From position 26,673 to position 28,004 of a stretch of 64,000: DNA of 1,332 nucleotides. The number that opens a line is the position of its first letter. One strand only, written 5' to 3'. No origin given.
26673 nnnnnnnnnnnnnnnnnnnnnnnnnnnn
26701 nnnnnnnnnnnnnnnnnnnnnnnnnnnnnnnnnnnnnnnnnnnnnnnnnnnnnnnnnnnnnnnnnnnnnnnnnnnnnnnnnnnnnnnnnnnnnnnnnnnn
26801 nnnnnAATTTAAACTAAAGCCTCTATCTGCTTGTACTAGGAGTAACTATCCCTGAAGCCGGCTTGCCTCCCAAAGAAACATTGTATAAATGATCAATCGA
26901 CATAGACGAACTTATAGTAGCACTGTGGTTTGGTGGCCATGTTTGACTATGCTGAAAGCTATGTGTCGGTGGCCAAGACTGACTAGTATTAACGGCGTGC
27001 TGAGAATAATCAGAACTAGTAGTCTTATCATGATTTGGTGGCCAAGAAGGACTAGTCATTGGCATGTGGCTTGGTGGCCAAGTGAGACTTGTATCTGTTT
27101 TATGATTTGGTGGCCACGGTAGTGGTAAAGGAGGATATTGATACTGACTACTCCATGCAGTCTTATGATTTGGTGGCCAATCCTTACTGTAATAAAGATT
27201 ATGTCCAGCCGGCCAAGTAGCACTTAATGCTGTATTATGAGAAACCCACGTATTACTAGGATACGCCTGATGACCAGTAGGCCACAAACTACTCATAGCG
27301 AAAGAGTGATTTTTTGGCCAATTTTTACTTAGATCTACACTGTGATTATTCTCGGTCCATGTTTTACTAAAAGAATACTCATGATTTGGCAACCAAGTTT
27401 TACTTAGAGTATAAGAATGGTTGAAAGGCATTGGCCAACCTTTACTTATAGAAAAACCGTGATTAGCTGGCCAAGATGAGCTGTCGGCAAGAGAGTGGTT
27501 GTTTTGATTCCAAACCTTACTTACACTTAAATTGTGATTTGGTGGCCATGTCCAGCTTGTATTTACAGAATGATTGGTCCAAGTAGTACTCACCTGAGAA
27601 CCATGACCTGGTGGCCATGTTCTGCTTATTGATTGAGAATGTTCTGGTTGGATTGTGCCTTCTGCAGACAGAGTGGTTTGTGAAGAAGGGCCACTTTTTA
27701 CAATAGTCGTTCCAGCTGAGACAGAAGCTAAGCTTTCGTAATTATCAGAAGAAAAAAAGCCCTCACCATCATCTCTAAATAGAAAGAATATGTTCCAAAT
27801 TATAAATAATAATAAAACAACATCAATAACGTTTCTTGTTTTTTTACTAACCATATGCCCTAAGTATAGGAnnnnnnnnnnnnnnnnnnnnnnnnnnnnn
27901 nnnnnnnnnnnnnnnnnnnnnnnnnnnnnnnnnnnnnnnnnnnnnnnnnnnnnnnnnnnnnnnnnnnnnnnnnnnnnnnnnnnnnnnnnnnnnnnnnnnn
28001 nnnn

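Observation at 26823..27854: Membrane-anchored protein made of ~18 tandem W-P-P-N-H dodecapeptide repeats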

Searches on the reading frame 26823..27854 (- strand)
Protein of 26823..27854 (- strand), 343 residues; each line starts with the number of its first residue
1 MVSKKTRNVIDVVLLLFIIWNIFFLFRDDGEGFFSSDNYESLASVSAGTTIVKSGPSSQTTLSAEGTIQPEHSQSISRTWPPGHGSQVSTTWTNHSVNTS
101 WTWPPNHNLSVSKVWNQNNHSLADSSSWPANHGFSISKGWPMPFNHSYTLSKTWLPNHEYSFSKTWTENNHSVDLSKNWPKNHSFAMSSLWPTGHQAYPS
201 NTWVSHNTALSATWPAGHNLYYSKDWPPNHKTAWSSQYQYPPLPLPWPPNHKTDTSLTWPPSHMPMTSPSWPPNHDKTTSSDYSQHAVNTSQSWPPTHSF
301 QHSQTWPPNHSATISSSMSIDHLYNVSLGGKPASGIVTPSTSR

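Call 4: search_protein_families(library=pfam, proteins=[window:26823-27854:-], max_evalue=1)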
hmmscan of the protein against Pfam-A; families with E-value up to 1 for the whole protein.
window:26823-27854:- (343 aa): 1 family
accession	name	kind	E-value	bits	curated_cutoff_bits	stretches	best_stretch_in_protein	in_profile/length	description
PF11953.13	DUF3470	-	0.43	11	23.2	0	203-231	3-28/42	Domain of unknown function (DUF3470)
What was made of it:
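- On Any curated repeat or domain family (Pfam-A, NCBIfam, PADLOC): Pfam gave only DUF3470 at E=0.43, 11 bits against a cut-off of 23.2 (call 4).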

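Call 7: find_homologous_proteins(query=window:26823-27854:-, max_evalue=0.01)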
Query window:26823-27854:- (343 aa): 25 proteins with E <= 0.01 among 650 candidates.
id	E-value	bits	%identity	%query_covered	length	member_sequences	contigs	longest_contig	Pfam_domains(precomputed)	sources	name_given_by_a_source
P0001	2.6e-25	108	38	72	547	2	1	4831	-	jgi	-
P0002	7.6e-24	103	31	87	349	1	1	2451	-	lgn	-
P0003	2.8e-22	98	34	71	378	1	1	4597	-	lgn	-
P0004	3.2e-22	98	35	77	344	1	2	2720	-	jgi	jgi:hypothetical protein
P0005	7.4e-18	83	36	63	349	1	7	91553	-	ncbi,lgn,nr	ncbi:MAG: hypothetical protein IT437_14170 [Phycisphaerales bacterium]|nr:hypothetical protein [Phyc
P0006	3.2e-16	78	35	66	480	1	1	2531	PF00404.25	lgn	-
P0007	5.7e-14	70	35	53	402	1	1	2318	-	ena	-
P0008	6.8e-13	67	32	70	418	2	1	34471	PF00404.25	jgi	-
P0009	3.6e-12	65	31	60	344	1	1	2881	PF00404.25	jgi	jgi:hypothetical protein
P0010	8.3e-10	57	31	69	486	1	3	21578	PF00404.25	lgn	-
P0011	1.1e-9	56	31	60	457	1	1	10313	-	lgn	-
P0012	1.5e-9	56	31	51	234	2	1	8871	-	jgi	jgi:hypothetical protein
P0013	8.0e-9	54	27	82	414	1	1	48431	-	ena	-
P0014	5.7e-8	51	35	55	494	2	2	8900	-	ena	-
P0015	7.8e-8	50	31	65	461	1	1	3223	-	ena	-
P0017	1.9e-7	49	29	68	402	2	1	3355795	-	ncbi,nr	ncbi:MAG: hypothetical protein IPK69_08785 [Phycisphaerales bacterium]|nr:MAG: hypothetical protein 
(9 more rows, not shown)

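Call 12: find_encoding_contigs(protein=window:26823-27854:-, flank=3000, max_places=4)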
Protein window:26823-27854:- (343 aa): 12 contigs read that carry it; 4 places shown.
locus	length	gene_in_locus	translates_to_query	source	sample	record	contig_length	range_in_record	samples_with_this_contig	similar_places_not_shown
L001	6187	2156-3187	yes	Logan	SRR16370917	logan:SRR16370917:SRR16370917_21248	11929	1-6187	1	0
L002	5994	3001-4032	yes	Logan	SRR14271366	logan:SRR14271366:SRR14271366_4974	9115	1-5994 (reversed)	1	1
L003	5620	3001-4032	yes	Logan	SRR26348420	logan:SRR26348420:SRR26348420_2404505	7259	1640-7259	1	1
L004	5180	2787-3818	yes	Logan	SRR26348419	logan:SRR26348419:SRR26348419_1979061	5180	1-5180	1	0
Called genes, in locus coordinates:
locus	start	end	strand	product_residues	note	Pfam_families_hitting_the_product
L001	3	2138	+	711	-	?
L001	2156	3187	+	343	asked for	-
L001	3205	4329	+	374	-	-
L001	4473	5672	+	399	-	PF00009:GTP_EFTU, PF03144:GTP_EFTU_D2, PF03143:GTP_EFTU_D3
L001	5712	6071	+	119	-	PF00338:Ribosomal_S10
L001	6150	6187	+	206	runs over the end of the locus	PF00297:Ribosomal_L3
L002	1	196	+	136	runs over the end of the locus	PF00164:Ribosom_S12_S23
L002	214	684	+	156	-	PF00177:Ribosomal_S7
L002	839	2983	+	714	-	PF00009:GTP_EFTU, PF03144:GTP_EFTU_D2, PF22042:EF-G_D2, PF14492:EFG_III, PF16658:RF3_C (weak), PF03764:EFG_IV, PF00679:EFG_C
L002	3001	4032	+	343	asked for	-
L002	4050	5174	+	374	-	-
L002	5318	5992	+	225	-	?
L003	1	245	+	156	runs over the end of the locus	PF00177:Ribosomal_S7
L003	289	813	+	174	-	-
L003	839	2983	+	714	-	PF00009:GTP_EFTU, PF03144:GTP_EFTU_D2, PF22042:EF-G_D2, PF14492:EFG_III, PF16658:RF3_C (weak), PF03764:EFG_IV, PF00679:EFG_C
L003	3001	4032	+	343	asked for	-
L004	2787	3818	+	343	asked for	-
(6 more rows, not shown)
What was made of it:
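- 26823..27854 (-): Gene for the 343-aa H-x4-S / WPxNH repeat protein (ATG 27854..27852, stop TAG 26825..26823). The identical protein is on 12 contigs (call 12).
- Checked: The identical protein is encoded on 12 contigs from several samples (call 12).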

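Call 13: find_encoding_contigs(protein=P0004, flank=5000, max_places=3)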
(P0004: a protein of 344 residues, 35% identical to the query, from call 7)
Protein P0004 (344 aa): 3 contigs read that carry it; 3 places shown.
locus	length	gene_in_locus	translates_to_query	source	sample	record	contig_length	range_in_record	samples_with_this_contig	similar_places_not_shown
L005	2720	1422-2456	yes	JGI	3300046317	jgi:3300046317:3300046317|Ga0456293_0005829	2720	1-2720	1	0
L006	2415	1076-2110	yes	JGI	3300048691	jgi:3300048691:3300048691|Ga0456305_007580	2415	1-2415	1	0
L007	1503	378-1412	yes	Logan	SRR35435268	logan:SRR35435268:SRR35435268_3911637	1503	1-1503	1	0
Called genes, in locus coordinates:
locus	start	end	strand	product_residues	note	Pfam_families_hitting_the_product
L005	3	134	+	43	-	?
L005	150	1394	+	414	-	-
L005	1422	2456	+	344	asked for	-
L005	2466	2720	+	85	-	?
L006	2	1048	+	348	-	?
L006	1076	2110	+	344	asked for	-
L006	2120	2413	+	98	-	?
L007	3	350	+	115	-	?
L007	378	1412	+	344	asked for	-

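Call 14: find_encoding_contigs(protein=P0001, flank=5000, max_places=3)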
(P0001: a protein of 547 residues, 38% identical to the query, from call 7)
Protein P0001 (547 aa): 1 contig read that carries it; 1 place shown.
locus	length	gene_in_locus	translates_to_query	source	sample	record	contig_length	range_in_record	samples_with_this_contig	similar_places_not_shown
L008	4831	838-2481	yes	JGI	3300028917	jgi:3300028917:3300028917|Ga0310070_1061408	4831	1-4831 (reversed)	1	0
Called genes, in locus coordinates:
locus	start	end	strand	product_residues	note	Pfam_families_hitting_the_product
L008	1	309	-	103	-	?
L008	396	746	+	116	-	PF10571:UPF0547 (weak)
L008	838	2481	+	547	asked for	-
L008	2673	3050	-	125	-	-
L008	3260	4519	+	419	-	-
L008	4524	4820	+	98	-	PF14947:HTH_45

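Call 15: find_encoding_contigs(protein=P0002, flank=5000, max_places=3)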
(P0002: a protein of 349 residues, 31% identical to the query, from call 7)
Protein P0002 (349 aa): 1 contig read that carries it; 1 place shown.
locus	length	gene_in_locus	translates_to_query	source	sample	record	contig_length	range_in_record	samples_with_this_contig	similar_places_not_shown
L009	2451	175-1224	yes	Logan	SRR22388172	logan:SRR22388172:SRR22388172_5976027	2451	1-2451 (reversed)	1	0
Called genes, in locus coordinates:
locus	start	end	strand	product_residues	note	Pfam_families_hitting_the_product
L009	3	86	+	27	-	?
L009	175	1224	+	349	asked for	-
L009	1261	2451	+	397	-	?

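Call 18: search_protein_families(library=ncbifam, proteins=[window:26823-27854:-, P0005, P0017, P0001], max_evalue=1)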
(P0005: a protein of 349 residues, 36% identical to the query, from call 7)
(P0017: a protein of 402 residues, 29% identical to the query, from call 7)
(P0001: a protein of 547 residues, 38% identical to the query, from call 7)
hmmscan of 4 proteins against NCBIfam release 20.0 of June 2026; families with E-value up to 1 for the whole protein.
window:26823-27854:- (343 aa): 0 families

P0005 (349 aa): 0 families

P0017 (402 aa): 1 family
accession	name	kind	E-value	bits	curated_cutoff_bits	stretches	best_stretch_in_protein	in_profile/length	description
TIGR02828.1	TIGR02828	hypoth_equivalog_domain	0.018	14.9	154.4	1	52-85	24-57/188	putative membrane fusion protein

P0001 (547 aa): 0 families

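Call 20: search_solved_structures(query=window:26823-27854:-, max_evalue=1)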
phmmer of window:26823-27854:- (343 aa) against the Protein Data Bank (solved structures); distinct sequences matched with E-value up to 1: 0.

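Call 30: find_encoding_contigs(protein=P0005, flank=8000, max_places=2)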
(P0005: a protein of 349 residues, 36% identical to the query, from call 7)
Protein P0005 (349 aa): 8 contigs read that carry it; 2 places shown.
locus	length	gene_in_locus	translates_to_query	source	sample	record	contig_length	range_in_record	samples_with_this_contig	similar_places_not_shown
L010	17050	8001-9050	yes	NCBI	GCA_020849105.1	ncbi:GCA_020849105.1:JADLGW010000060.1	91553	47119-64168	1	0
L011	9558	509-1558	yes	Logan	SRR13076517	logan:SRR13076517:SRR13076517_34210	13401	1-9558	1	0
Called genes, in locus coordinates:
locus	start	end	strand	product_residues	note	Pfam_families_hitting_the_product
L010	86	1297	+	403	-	-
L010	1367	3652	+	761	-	-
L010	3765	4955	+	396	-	PF12768:Rax2 (faint), PF19565:DUF6087 (faint)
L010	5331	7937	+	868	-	PF02861:Clp_N, PF13191:AAA_16 (weak), PF00004:AAA, PF17871:AAA_lid_9, PF00004:AAA, PF07724:AAA_2, PF07728:AAA_5, PF10431:ClpB_D2-small, +7 more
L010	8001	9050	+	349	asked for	-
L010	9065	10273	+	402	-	-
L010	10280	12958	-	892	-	PF07719:TPR_2 (faint), PF13428:TPR_14 (faint), PF13432:TPR_16 (faint), PF14559:TPR_19 (faint), PF13485:Peptidase_MA_2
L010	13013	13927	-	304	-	-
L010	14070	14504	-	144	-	PF03652:RuvX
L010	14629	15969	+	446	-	PF07228:SpoIIE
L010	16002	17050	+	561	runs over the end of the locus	PF01943:Polysacc_synt, PF13440:Polysacc_synt_3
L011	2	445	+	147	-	?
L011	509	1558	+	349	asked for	-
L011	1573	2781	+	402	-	-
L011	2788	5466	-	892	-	PF07719:TPR_2 (faint), PF13428:TPR_14 (faint), PF13432:TPR_16 (faint), PF14559:TPR_19 (faint), PF13485:Peptidase_MA_2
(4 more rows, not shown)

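Call 33: search_protein_families(library=pfam, proteins=[P0001, P0005, P0017, P0006], max_evalue=0.1)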
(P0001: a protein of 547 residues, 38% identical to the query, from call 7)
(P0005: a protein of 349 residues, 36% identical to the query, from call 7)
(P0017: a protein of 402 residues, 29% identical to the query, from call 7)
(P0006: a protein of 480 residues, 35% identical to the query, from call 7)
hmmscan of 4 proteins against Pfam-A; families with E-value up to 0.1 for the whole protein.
P0001 (547 aa): 0 families

P0005 (349 aa): 1 family
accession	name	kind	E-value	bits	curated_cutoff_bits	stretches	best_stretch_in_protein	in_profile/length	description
PF00404.24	Dockerin_1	-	0.0015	19.2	22.9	1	38-82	2-50/57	Dockerin type I domain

P0017 (402 aa): 1 family
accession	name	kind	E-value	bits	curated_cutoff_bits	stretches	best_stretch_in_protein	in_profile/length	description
PF00404.24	Dockerin_1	-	0.013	16.1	22.9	1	4-53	2-53/57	Dockerin type I domain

P0006 (480 aa): 2 families
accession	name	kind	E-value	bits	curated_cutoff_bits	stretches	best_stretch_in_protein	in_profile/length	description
PF00404.24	Dockerin_1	-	2.1e-12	47.5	22.9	2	102-154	2-51/57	Dockerin type I domain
PF13833.12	EF-hand_8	-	0.085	13.1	28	0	46-62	32-48/54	EF-hand domain pair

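Call 42: predict_structure(alignment_id=A3)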
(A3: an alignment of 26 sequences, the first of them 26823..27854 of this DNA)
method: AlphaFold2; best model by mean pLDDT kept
length: 343 residues; sequences in the alignment: 26
mean_pLDDT: 45.1   pTM: 0.28
mean pLDDT of the five models: 45.1, 45.1, 43.5, 43.5, 43.2
residues with pLDDT >= 90: 0; 70-90: 17; 50-70: 90; < 50: 236
segments of 3 or more residues with pLDDT < 50: 1-3, 27-77, 81-99, 113-115, 138-149, 182-185, 187-252, 269-272, 277-308, 315-343
pLDDT, mean of each block of 10 residues (from residue 1): 57 85 61 36 27 27 32 47 45 45 52 50 55 50 45 55 58 53 48 32 34 31 35 36 41 52 52 47 36 33 42 49 41 44 41
secondary structure, 60 per line:
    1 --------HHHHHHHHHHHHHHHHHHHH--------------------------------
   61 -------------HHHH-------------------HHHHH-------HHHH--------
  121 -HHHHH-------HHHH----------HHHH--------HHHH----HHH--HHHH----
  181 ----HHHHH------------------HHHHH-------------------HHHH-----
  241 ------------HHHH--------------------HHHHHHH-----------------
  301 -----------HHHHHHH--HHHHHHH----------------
elements in order: H9-28 H74-77 H97-101 H109-112 H122-126 H134-137 H148-151 H160-163 H173-176 H185-189 H208-212 H232-235 H253-256 H277-283 H312-318 H321-327
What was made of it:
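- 27771..27830 (-): N-terminal transmembrane signal-anchor, residues 9-28, preceded by KKTR. Predicted N-in, C-out. AF2 helix 9-28, pLDDT about 85 (call 42).
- On Beta-solenoid / repeat-solenoid proteins: AF2 with a 26-sequence alignment gave pLDDT 45.1, pTM 0.28 and zero strands, with 4-residue helical turns once per unit (call 42).
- Closest known: Choline-binding / cell-wall-binding repeats. Different: No beta-hairpin or superhelix is predicted (call 42).
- Checked: An N-terminal hydrophobic helix (residues 9-28, preceded by KKTR) is the only confident part of the AF2 model (call 42).
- The chain is disordered in the absence of ligand (call 42). AF2 shows no beta structure and low confidence (call 42).
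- Tried and rejected: AF2 of the repeat protein was low-confidence (call 42), so I did not run a fold search on it.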

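Call 68: search_protein_families(library=padloc, proteins=[window:26823-27854:-], max_evalue=0.1)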
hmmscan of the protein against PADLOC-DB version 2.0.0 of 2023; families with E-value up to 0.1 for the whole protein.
window:26823-27854:- (343 aa): 0 families
